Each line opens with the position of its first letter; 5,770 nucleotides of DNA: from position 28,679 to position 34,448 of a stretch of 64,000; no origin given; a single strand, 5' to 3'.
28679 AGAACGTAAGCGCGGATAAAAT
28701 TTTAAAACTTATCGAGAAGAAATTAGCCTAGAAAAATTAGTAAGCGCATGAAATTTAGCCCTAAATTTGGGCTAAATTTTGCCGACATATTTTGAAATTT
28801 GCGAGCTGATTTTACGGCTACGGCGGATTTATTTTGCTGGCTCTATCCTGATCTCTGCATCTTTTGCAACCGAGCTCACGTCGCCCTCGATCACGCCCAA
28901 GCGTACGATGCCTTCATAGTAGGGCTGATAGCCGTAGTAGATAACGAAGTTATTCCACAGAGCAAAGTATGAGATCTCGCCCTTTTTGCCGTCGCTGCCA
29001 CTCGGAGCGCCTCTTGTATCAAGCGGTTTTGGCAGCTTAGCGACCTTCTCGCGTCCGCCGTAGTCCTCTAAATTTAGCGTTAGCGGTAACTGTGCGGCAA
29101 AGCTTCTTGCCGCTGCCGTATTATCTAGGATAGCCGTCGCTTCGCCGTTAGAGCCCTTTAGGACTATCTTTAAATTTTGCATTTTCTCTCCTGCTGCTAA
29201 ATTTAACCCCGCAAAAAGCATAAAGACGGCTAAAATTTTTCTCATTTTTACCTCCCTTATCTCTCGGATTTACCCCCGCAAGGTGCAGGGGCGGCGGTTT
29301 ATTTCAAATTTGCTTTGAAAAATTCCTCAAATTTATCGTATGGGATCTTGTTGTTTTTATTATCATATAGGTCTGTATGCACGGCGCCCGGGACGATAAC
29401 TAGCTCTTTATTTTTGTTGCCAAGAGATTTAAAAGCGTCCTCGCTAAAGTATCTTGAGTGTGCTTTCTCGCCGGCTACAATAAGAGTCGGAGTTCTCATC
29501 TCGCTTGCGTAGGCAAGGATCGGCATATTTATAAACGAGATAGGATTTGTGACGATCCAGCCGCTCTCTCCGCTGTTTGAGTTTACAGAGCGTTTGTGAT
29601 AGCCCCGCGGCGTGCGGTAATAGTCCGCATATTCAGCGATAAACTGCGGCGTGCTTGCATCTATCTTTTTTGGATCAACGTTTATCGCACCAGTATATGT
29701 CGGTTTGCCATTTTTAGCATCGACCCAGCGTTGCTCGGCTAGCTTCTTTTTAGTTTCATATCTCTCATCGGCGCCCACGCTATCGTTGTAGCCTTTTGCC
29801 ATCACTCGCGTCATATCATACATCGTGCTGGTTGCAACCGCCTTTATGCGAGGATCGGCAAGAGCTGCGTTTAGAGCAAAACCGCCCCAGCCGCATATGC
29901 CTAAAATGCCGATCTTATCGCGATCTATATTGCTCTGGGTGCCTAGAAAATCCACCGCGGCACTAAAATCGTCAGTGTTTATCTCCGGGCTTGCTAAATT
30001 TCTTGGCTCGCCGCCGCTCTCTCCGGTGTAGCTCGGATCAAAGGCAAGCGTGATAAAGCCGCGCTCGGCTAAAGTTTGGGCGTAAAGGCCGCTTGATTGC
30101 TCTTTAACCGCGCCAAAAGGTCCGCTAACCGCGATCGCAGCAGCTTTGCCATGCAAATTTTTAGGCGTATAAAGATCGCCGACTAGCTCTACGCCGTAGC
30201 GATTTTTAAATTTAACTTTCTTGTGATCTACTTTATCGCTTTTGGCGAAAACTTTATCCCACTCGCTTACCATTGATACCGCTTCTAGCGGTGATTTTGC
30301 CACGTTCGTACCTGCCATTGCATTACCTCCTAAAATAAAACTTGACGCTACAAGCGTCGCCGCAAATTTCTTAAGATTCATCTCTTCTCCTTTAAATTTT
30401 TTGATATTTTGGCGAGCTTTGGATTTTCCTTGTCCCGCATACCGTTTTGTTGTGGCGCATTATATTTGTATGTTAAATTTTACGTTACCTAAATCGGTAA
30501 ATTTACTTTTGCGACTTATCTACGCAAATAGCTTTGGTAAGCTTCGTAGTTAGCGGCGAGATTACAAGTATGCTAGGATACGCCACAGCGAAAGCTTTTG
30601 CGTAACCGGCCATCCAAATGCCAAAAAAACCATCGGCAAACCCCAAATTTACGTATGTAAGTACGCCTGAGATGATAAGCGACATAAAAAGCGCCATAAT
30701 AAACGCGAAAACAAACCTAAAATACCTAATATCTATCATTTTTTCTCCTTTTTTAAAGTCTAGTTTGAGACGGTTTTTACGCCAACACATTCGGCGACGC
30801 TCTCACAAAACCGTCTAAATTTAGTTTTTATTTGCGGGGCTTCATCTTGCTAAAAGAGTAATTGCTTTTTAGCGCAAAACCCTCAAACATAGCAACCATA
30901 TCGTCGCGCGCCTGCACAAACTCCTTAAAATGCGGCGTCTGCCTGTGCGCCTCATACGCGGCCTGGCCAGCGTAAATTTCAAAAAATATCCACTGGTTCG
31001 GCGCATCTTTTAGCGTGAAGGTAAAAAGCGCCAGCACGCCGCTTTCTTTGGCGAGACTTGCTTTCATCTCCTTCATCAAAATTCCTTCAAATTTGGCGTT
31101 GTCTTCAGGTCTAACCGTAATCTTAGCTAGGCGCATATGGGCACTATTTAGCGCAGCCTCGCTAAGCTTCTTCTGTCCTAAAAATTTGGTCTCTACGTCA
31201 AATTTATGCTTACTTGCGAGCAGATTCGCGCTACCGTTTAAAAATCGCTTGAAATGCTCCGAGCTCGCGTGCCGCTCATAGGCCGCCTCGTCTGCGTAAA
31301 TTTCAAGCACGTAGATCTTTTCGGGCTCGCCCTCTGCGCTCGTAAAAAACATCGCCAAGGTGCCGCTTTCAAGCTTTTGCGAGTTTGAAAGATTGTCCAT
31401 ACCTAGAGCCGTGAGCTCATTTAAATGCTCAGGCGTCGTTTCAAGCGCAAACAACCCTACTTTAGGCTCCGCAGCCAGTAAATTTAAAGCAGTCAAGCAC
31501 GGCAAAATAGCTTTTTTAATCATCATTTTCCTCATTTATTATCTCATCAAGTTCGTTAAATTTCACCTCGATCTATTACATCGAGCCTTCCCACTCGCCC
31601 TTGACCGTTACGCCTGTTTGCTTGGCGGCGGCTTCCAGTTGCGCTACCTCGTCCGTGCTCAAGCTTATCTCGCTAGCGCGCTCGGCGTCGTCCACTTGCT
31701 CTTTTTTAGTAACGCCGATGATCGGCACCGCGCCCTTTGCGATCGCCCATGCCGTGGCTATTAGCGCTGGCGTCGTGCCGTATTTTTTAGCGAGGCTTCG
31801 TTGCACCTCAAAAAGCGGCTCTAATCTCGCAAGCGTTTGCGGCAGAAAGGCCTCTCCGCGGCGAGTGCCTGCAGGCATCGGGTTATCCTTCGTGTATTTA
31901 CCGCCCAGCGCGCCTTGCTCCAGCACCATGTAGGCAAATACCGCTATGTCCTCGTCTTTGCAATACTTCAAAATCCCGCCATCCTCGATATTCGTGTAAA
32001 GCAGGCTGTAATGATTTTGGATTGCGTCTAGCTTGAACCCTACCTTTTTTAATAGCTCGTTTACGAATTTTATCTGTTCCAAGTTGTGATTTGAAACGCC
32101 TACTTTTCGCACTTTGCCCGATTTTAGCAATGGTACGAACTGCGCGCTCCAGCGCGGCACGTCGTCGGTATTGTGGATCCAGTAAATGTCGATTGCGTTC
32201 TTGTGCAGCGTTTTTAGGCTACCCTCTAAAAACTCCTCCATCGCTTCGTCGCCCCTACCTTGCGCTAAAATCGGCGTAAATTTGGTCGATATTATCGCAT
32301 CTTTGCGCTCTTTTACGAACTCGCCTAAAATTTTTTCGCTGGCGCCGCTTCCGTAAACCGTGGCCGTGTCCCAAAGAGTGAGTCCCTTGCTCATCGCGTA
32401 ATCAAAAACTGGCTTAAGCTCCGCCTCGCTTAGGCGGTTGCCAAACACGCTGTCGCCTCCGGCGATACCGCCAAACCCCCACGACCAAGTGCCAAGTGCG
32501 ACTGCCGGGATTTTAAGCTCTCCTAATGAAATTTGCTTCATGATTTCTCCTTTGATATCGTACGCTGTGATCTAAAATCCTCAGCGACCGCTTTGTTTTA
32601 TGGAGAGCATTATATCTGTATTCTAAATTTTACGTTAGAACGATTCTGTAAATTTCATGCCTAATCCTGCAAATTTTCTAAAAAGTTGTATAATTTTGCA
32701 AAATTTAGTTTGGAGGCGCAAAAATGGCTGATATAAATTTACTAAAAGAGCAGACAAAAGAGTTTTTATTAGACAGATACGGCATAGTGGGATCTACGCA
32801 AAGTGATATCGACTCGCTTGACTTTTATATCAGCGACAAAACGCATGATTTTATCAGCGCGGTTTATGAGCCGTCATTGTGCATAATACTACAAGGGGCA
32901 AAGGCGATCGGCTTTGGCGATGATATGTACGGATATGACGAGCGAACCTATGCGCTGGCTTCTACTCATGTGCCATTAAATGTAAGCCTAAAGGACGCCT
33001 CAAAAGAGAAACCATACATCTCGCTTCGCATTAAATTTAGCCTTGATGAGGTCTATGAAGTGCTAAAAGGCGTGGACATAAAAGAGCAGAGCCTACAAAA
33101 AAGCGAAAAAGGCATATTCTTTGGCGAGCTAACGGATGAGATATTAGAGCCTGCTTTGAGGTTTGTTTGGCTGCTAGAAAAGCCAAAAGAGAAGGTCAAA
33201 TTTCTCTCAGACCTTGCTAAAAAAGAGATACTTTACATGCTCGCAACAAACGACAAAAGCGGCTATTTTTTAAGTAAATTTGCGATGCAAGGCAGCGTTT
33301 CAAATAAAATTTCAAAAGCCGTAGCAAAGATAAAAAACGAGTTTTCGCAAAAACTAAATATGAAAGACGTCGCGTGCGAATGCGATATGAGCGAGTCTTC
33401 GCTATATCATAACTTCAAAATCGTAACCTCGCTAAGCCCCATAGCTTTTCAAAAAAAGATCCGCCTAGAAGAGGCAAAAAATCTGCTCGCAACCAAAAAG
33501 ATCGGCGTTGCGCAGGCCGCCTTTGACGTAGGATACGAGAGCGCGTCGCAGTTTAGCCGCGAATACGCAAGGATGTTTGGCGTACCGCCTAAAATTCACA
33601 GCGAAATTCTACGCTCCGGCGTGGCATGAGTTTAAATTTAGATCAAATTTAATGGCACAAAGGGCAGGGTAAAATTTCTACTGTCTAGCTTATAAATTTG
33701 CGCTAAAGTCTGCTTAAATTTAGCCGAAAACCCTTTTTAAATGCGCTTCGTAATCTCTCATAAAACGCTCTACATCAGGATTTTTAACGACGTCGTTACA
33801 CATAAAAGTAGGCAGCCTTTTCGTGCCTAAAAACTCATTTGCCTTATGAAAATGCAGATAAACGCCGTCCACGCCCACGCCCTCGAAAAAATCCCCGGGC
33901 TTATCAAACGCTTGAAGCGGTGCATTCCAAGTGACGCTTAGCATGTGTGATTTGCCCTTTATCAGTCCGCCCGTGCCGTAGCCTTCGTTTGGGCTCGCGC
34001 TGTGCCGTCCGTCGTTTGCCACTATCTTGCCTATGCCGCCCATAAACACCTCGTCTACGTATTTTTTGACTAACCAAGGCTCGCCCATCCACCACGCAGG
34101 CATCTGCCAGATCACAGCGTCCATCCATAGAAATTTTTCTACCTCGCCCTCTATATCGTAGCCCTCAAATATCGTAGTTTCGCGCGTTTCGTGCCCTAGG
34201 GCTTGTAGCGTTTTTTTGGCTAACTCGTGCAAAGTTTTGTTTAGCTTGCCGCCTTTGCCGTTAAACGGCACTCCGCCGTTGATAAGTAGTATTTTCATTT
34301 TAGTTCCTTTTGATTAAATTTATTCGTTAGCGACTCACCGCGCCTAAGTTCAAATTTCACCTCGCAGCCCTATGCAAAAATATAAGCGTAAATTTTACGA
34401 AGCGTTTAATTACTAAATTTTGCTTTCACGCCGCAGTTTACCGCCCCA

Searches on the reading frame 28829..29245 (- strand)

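Call 25: search_protein_families(library=pfam, proteins=[window:28829-29245:-], max_evalue=0.00001)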
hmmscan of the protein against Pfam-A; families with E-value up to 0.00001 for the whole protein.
window:28829-29245:- (138 aa): 1 family
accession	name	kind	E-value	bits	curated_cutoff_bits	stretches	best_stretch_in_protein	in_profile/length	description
PF18050.6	Cyclophil_like2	-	5.7e-29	100.9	22.7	1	33-132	5-112/115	Cyclophilin-like family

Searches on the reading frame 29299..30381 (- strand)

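Call 25: search_protein_families(library=pfam, proteins=[window:29299-30381:-], max_evalue=0.00001)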
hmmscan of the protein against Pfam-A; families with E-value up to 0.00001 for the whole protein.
window:29299-30381:- (360 aa): 5 families
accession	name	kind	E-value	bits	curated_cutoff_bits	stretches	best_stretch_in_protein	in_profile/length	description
PF02129.25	Peptidase_S15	-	5.9e-09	36.4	23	1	63-331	2-257/262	X-Pro dipeptidyl-peptidase (S15 family)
PF12740.14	PETase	-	1.1e-07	32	28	1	67-192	41-162/263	PET hydrolase-like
PF12146.15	Hydrolase_4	-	2e-07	31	27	0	101-191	24-114/239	Serine aminopeptidase, S33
PF00326.27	Peptidase_S9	-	2.3e-07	31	22.6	1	100-197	6-108/213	Prolyl oligopeptidase family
PF01738.24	DLH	-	2.8e-06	27.5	21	0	71-183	6-125/217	Dienelactone hydrolase family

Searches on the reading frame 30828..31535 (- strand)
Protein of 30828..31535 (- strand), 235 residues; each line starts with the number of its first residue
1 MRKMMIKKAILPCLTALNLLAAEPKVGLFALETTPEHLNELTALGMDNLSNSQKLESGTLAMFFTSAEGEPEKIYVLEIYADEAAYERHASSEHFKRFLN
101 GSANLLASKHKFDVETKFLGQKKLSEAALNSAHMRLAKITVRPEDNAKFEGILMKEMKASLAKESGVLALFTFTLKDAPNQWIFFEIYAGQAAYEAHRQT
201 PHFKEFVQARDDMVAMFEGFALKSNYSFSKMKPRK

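Call 25: search_protein_families(library=pfam, proteins=[window:30828-31535:-], max_evalue=0.00001)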
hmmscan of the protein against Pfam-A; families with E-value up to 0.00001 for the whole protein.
window:30828-31535:- (235 aa): 1 family
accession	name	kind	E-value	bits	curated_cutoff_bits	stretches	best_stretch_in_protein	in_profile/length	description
PF03992.22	ABM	-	1.9e-25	89.3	23.1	2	135-208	4-77/78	Antibiotic biosynthesis monooxygenase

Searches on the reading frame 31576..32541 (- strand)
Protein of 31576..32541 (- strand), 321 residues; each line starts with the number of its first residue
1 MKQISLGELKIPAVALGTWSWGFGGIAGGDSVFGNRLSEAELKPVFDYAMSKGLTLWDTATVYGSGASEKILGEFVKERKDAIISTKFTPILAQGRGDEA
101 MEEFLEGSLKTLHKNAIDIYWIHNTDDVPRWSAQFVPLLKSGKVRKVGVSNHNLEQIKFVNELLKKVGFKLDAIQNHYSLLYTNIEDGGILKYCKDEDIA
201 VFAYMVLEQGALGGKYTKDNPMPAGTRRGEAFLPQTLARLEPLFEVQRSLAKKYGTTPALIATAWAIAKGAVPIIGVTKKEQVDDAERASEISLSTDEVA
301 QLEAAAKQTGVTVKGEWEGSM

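Call 25: search_protein_families(library=pfam, proteins=[window:31576-32541:-], max_evalue=0.00001)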
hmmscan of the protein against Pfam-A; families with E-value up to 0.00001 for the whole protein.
window:31576-32541:- (321 aa): 1 family
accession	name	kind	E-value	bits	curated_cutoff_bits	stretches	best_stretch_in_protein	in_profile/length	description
PF00248.27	Aldo_ket_red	-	3.6e-56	190.8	24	1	14-305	2-289/291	Aldo/keto reductase family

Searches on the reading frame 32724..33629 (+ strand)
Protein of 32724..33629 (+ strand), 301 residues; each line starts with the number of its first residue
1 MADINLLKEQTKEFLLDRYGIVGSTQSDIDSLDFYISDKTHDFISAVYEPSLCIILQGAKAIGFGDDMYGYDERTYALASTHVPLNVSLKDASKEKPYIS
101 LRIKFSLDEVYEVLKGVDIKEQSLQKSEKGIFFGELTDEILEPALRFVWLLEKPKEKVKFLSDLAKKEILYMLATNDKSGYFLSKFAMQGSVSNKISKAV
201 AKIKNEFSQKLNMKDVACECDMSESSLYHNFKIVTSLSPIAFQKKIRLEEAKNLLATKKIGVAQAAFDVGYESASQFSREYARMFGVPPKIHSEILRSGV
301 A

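Call 25: search_protein_families(library=pfam, proteins=[window:32724-33629:+], max_evalue=0.00001)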
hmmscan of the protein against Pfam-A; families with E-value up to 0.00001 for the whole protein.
window:32724-33629:+ (301 aa): 3 families
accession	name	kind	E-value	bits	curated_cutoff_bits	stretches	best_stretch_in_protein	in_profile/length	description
PF06719.19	AraC_N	-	2.8e-33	115.1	24.2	1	29-178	2-147/150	AraC-type transcriptional regulator N-terminus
PF12833.13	HTH_18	-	4.6e-18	65.7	33.6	1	220-290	5-75/80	Helix-turn-helix domain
PF00165.29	HTH_AraC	-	5.8e-09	36.3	26.6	0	203-243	1-41/42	Bacterial regulatory helix-turn-helix proteins, AraC family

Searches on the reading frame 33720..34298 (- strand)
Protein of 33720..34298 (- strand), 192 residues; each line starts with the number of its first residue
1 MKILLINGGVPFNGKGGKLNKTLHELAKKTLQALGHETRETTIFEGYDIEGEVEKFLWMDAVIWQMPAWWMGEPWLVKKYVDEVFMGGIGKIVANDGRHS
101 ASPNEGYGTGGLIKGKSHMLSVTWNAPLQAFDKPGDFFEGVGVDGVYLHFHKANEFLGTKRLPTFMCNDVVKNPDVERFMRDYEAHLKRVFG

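Call 42: search_protein_families(library=pfam, proteins=[window:33720-34298:-], max_evalue=0.00001)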
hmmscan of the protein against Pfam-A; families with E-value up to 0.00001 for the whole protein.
window:33720-34298:- (192 aa): 1 family
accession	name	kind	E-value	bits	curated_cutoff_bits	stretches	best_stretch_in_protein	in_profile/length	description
PF02525.22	Flavodoxin_2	-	3.3e-29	102.5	27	1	1-186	1-197/198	Flavodoxin-like fold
